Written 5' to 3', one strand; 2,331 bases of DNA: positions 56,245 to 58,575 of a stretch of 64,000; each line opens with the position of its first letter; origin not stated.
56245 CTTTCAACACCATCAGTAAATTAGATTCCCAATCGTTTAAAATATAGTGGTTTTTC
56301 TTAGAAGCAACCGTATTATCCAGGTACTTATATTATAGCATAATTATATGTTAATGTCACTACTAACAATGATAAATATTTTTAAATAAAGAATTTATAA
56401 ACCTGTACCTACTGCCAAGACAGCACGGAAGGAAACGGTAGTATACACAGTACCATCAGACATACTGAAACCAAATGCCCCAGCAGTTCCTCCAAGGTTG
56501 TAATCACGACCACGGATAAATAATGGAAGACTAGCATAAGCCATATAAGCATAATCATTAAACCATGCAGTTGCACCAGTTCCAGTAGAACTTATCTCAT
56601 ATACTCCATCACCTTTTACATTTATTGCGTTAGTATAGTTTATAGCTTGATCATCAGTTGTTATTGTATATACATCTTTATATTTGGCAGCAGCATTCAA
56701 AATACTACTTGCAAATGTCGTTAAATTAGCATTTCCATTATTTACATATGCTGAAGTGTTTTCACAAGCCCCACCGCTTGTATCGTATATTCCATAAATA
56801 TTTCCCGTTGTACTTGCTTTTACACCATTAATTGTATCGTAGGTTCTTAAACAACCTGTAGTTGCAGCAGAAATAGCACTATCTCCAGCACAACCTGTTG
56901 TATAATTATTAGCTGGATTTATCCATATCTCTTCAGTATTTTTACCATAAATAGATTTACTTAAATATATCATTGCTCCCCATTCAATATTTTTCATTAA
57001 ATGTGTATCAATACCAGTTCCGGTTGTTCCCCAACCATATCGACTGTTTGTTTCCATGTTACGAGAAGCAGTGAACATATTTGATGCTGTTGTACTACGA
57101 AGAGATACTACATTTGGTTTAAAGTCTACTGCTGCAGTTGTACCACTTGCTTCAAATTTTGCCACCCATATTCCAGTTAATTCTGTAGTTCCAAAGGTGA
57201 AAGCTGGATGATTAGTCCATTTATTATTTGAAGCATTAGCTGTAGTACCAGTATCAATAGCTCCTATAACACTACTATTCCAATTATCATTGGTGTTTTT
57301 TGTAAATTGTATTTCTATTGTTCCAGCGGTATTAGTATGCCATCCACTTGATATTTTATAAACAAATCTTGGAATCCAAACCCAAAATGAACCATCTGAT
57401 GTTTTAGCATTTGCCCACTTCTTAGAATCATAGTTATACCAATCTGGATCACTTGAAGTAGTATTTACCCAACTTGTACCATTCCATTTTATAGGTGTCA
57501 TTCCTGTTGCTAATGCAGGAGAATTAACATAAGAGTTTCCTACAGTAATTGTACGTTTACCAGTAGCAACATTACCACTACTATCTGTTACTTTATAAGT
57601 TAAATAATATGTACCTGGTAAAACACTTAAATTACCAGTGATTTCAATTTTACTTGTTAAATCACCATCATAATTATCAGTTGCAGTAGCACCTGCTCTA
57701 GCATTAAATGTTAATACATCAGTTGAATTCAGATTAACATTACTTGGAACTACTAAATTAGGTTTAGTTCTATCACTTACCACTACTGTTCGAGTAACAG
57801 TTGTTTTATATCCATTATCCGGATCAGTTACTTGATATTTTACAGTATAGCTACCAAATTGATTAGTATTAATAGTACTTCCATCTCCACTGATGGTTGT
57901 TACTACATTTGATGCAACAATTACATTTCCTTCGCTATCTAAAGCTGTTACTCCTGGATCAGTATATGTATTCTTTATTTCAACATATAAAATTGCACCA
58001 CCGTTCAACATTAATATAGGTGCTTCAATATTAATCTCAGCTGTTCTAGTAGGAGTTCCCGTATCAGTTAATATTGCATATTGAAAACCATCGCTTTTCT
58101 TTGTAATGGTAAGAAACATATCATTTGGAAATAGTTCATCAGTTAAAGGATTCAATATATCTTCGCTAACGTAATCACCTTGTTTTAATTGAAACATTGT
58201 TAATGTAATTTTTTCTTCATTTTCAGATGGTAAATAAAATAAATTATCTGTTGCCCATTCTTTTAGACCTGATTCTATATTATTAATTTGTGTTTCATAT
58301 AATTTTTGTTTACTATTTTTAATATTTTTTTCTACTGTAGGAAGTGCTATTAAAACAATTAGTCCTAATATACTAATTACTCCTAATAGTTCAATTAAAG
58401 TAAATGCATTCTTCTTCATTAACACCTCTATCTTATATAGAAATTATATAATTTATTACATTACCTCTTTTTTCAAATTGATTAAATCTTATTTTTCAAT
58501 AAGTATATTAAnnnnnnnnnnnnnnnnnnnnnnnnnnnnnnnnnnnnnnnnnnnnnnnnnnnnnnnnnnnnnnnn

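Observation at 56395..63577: Three tandem, mosaic, giant type IV pilin-like genes with near-identical 5' ends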

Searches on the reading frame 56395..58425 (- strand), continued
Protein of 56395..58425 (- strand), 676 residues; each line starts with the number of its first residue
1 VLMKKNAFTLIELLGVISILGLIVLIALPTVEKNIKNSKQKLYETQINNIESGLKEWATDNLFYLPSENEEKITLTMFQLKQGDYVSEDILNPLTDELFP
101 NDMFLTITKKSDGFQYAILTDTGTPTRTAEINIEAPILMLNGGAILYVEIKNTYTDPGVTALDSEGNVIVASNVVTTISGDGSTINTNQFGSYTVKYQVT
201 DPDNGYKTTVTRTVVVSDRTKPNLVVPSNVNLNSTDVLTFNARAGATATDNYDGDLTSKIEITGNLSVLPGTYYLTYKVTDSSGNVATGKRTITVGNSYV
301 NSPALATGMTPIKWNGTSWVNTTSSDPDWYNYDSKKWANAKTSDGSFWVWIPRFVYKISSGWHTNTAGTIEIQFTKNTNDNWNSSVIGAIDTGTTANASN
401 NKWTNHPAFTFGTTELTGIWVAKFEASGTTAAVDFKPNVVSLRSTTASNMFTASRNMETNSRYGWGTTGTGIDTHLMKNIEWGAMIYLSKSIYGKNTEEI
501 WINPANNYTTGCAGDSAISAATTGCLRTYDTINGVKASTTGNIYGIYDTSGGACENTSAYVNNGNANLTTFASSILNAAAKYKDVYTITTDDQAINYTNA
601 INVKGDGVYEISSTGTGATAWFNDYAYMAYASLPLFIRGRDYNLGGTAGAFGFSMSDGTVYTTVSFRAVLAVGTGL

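Call 43: search_protein_families(library=pfam, proteins=[L004:2789-4531:+, L016:5391-7682:+, L036:1305-3038:+, L078:11983-14190:+, L047:3408-4226:+, L047:4243-5964:+, L035:3450-4469:+, L043:5157-6182:+, L044:10264-11298:+, L063:11729-12838:-], max_evalue=0.001)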
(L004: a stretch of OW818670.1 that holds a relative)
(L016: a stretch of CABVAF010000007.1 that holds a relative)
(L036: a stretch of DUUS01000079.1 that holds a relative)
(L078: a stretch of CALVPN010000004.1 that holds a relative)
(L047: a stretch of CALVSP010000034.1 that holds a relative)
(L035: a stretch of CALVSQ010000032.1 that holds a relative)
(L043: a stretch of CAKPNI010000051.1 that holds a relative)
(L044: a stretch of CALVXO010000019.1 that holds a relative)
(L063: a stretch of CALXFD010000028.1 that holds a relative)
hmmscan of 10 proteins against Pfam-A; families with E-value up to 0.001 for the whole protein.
L004:2789-4531:+ (580 aa): 2 families
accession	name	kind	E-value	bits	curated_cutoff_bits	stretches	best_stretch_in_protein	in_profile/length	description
PF00664.28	ABC_membrane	-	1.7e-46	159.6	28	1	18-286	2-271/274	ABC transporter transmembrane region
PF00005.33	ABC_tran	-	7.2e-33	114.5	25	1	352-501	1-137/137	ABC transporter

L016:5391-7682:+ (763 aa): 3 families
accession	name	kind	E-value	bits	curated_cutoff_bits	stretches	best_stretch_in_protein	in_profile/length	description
PF00664.28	ABC_membrane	-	8.7e-35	121.2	28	1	238-468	46-274/274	ABC transporter transmembrane region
PF00005.33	ABC_tran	-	2e-28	100.2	25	1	532-680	1-136/137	ABC transporter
PF02463.25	SMC_N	-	3.5e-05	23.8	40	1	543-722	25-210/220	RecF/RecN/SMC N terminal domain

L036:1305-3038:+ (577 aa): 2 families
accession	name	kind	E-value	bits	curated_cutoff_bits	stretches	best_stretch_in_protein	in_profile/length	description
PF00005.33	ABC_tran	-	9.1e-32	111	25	1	351-500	1-136/137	ABC transporter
PF00664.28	ABC_membrane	-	2.1e-30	106.8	28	1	16-289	1-272/274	ABC transporter transmembrane region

L078:11983-14190:+ (735 aa): 3 families
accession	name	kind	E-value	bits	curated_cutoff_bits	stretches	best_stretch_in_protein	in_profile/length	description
PF00664.28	ABC_membrane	-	4.4e-33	115.6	28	1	199-443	30-274/274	ABC transporter transmembrane region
PF00005.33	ABC_tran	-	2.9e-29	102.8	25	1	508-655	2-136/137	ABC transporter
PF02463.25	SMC_N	-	2.1e-06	27.8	40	1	519-697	26-210/220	RecF/RecN/SMC N terminal domain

L047:3408-4226:+ (272 aa): 2 families
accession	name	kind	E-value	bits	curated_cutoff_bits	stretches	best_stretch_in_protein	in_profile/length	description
PF06750.18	A24_N_bact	-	2.4e-33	114.5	23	1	29-112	1-84/84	Bacterial Peptidase A24 N-terminal domain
PF01478.23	Peptidase_A24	-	7.1e-15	55.8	26.5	1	123-231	2-103/104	Type IV leader peptidase family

L047:4243-5964:+ (573 aa): 2 families
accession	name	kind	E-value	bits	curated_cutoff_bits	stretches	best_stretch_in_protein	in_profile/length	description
PF19789.6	DUF6273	-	6.9e-09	36.2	23.5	1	215-277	24-90/172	Domain of unknown function (DUF6273)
PF07963.17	N_methyl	-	1.8e-06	27.7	21.2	1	1-25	2-26/27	Prokaryotic N-terminal methylation motif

L035:3450-4469:+ (339 aa): 1 family
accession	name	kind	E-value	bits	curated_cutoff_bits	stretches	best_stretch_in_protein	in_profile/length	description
PF00078.32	RVT_1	-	1.6e-16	61.1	29.6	1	72-272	8-205/205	Reverse transcriptase (RNA-dependent DNA polymerase)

L043:5157-6182:+ (341 aa): 1 family
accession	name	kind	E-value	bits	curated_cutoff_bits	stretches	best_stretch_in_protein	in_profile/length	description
PF00078.32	RVT_1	-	4.9e-20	72.6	29.6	1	72-274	8-205/205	Reverse transcriptase (RNA-dependent DNA polymerase)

L044:10264-11298:+ (344 aa): 1 family
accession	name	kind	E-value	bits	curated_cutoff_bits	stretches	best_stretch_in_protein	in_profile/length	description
PF00078.32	RVT_1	-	1.1e-15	58.3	29.6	1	72-272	8-205/205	Reverse transcriptase (RNA-dependent DNA polymerase)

L063:11729-12838:- (369 aa): 1 family
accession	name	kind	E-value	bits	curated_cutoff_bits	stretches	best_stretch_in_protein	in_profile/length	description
PF00078.32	RVT_1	-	3.6e-16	59.9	29.6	1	77-279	9-204/205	Reverse transcriptase (RNA-dependent DNA polymerase)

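Call 57: find_related_loci(query=A1, collection=viral_contigs, flank=8000)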
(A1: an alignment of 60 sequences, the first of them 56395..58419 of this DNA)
Query A1 (674 aa) in viral_contigs; peptide patterns used: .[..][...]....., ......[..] (x = any residue, [..] = any of these).
30 stretches matched a pattern; 5 encode a relative of the query (tblastn E <= 1e-3); 5 distinct loci.
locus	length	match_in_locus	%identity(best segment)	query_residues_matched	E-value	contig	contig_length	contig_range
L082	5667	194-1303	34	287-668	1e-51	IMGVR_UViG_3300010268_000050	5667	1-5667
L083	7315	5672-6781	35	287-668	8e-51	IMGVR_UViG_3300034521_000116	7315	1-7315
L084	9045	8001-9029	34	287-640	4e-45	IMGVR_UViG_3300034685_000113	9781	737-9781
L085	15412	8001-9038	35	299-670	6e-51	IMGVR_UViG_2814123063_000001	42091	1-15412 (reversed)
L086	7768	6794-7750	34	287-621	1e-42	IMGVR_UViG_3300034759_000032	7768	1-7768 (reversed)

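Call 75: search_protein_families(library=pfam, proteins=[L074:94-1707:+, L074:1704-2354:+, L074:2364-2768:+, L074:2841-3263:+, L074:3427-4260:+, L074:4279-4707:+, L074:4676-5170:+, L074:5136-6827:+, L074:6845-7951:+, L074:7965-9308:+], max_evalue=0.01)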
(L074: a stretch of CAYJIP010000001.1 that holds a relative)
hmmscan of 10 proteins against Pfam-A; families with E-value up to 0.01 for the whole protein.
L074:94-1707:+ (537 aa): 1 family
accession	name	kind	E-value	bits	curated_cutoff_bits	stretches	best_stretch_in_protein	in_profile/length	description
PF05137.18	PilN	-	0.0075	16.7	22.8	0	463-516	2-54/78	Fimbrial assembly protein (PilN)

L074:1704-2354:+ (216 aa): 0 families

L074:2364-2768:+ (134 aa): 0 families

L074:2841-3263:+ (140 aa): 1 family
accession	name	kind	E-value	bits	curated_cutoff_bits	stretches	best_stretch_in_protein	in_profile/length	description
PF07963.17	N_methyl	-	0.00018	21.4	21.2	1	1-25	1-25/27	Prokaryotic N-terminal methylation motif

L074:3427-4260:+ (277 aa): 1 family
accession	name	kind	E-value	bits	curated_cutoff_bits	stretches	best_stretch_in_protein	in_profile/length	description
PF06750.18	A24_N_bact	-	5.1e-30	103.8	23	1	11-92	1-82/84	Bacterial Peptidase A24 N-terminal domain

L074:4279-4707:+ (142 aa): 0 families

L074:4676-5170:+ (164 aa): 0 families

L074:5136-6827:+ (563 aa): 4 families
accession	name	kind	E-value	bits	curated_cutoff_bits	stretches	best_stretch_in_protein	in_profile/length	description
PF00437.27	T2SSE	-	4.8e-102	341.8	24.9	1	178-557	4-369/370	Type II/IV secretion system protein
PF05157.20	MshEN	-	0.00013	22.3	23.1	1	89-170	8-87/90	MshEN domain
PF04851.21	ResIII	-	0.0027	18.1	22.5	1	302-416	14-113/164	Type III restriction enzyme, res subunit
PF09855.14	Zn_ribbon_13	-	0.0044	17.6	23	1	449-501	2-50/63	Nucleic-acid-binding protein containing Zn-ribbon domain (DUF2082)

L074:6845-7951:+ (368 aa): 7 families
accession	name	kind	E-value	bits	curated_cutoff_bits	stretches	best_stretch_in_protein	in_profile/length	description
PF00437.27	T2SSE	-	1.4e-45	156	24.9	1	116-274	133-279/370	Type II/IV secretion system protein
PF13555.12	AAA_29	-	0.00019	21.6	27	1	119-147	16-44/61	P-loop containing region of AAA domain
PF01926.29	MMR_HSR1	-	0.0007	20.1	21.9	1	129-163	3-37/113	50S ribosome-binding GTPase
PF13401.12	AAA_22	-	0.00088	20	27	1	124-166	4-45/130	AAA domain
PF04275.20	P-mevalo_kinase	-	0.0019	18.6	33.8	0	149-217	38-107/114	Phosphomevalonate kinase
PF01580.24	FtsK_SpoIIIE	-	0.0028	17.6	24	1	127-146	41-60/221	FtsK/SpoIIIE family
PF13173.12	AAA_14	-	0.0042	17.5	27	0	127-177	4-56/129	AAA domain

L074:7965-9308:+ (447 aa): 1 family
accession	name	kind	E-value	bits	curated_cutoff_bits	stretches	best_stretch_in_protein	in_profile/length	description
PF00482.28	T2SSF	-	1.6e-23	83.4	25.2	2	105-228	1-125/125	Type II secretion system (T2SS), protein F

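Call 92: search_protein_families(library=ncbifam, proteins=[L035:316-2031:+, L044:7163-8818:+, L043:2520-4343:+, L063:9527-11128:+, L074:9533-11095:+, L047:6230-7918:+], max_evalue=0.01)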
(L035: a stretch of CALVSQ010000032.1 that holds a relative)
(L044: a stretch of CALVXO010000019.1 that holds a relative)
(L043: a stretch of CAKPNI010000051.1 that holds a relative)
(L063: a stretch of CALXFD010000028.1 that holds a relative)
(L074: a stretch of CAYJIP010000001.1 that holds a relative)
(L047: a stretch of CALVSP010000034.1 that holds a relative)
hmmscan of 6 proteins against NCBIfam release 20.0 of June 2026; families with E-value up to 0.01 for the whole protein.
L035:316-2031:+ (571 aa): 6 families
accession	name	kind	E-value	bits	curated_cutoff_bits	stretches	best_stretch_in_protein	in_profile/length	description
TIGR02532.1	IV_pilin_GFxxxE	domain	4.7e-06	26.2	16.3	1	37-59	2-24/24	prepilin-type N-terminal cleavage/methylation domain-containing protein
NF040999.1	pilin_ComGC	equivalog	1.7e-05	24.9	75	1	37-104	2-69/84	competence type IV pilus major pilin ComGC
TIGR01710.1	typeII_sec_gspG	equivalog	0.00089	19.3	88.85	1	38-88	2-52/134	type II secretion system major pseudopilin GspG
NF040982.1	ComGD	equivalog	0.0014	19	70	1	36-76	1-41/139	competence type IV pilus minor pilin ComGD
NF041775.1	typeIV_PilA_Myxo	equivalog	0.0017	18.4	400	1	31-83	5-57/214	type IV pilin protein PilA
NF007862.0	PRK10574.1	equivalog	0.0052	16.9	138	0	36-112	4-79/145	prepilin peptidase-dependent pilin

L044:7163-8818:+ (551 aa): 3 families
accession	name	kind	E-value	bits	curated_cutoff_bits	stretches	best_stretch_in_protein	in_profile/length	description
TIGR01710.1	typeII_sec_gspG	equivalog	0.00043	20.3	88.85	1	10-66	1-57/134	type II secretion system major pseudopilin GspG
TIGR02532.1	IV_pilin_GFxxxE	domain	0.0059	16.4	16.3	1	9-31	1-23/24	prepilin-type N-terminal cleavage/methylation domain-containing protein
NF040999.1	pilin_ComGC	equivalog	0.0087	16.2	75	0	9-68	1-59/84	competence type IV pilus major pilin ComGC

L043:2520-4343:+ (607 aa): 1 family
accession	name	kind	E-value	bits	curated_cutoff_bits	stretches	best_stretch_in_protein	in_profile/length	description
NF051459.1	pyoverdine_PvdO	equivalog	0.00062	18.9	500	1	467-543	178-254/280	dihydropyoverdine dehydrogenase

L063:9527-11128:+ (533 aa): 1 family
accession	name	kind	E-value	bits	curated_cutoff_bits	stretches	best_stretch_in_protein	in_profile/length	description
NF006283.1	PRK08455.1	equivalog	0.002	17.8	187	1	6-71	11-74/182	flagellar basal body-associated protein FliL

L074:9533-11095:+ (520 aa): 0 families

L047:6230-7918:+ (562 aa): 4 families
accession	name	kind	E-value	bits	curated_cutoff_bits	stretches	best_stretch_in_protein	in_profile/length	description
TIGR02532.1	IV_pilin_GFxxxE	domain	3.2e-06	26.7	16.3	1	29-50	3-24/24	prepilin-type N-terminal cleavage/methylation domain-containing protein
NF040999.1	pilin_ComGC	equivalog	0.00024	21.2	75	1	29-95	3-69/84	competence type IV pilus major pilin ComGC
TIGR01710.1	typeII_sec_gspG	equivalog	0.00026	21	88.85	1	29-78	2-51/134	type II secretion system major pseudopilin GspG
NF041775.1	typeIV_PilA_Myxo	equivalog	0.0069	16.4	400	1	26-67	9-50/214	type IV pilin protein PilA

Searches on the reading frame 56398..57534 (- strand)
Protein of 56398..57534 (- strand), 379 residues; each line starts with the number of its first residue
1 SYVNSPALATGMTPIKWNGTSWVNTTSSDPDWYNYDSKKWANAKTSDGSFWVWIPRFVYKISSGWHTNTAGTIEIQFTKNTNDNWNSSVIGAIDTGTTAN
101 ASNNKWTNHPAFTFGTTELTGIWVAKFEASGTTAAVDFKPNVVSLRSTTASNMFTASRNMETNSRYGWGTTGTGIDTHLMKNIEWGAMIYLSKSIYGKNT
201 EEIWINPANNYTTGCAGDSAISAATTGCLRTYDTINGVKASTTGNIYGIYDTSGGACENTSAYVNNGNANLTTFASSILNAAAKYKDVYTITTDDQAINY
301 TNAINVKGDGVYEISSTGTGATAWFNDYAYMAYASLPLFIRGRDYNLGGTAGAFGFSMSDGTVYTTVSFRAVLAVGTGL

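Call 88: search_protein_representatives(protein=window:56398-57534:-)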
Query: 379 residues. Proteins with E-value up to 0.001 (for the whole library): 3730; up to 1e-10: 2725; up to 1e-30: 841. The best 150 are listed.
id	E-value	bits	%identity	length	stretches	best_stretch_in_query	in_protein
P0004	3.4e-245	829.5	58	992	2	3-375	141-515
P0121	6.5e-184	627.8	40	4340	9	4-377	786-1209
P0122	1.1e-181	620.5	43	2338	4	3-373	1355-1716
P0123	1.5e-168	577.3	51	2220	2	3-376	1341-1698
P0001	3.5e-162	556.3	71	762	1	1-375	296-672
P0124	7.7e-144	496.0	43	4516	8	3-317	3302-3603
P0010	1.6e-142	491.7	63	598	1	3-379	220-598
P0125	2.8e-139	480.9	41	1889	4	3-375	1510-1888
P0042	1.7e-136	471.7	63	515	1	3-379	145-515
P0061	2.1e-130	451.7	61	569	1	3-379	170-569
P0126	1.9e-129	448.6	42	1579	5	18-348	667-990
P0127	3.2e-127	441.3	62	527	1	3-376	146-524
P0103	3.5e-127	441.1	58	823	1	3-377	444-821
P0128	2.6e-125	435.0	61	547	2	49-379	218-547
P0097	1.0e-123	429.7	62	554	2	131-379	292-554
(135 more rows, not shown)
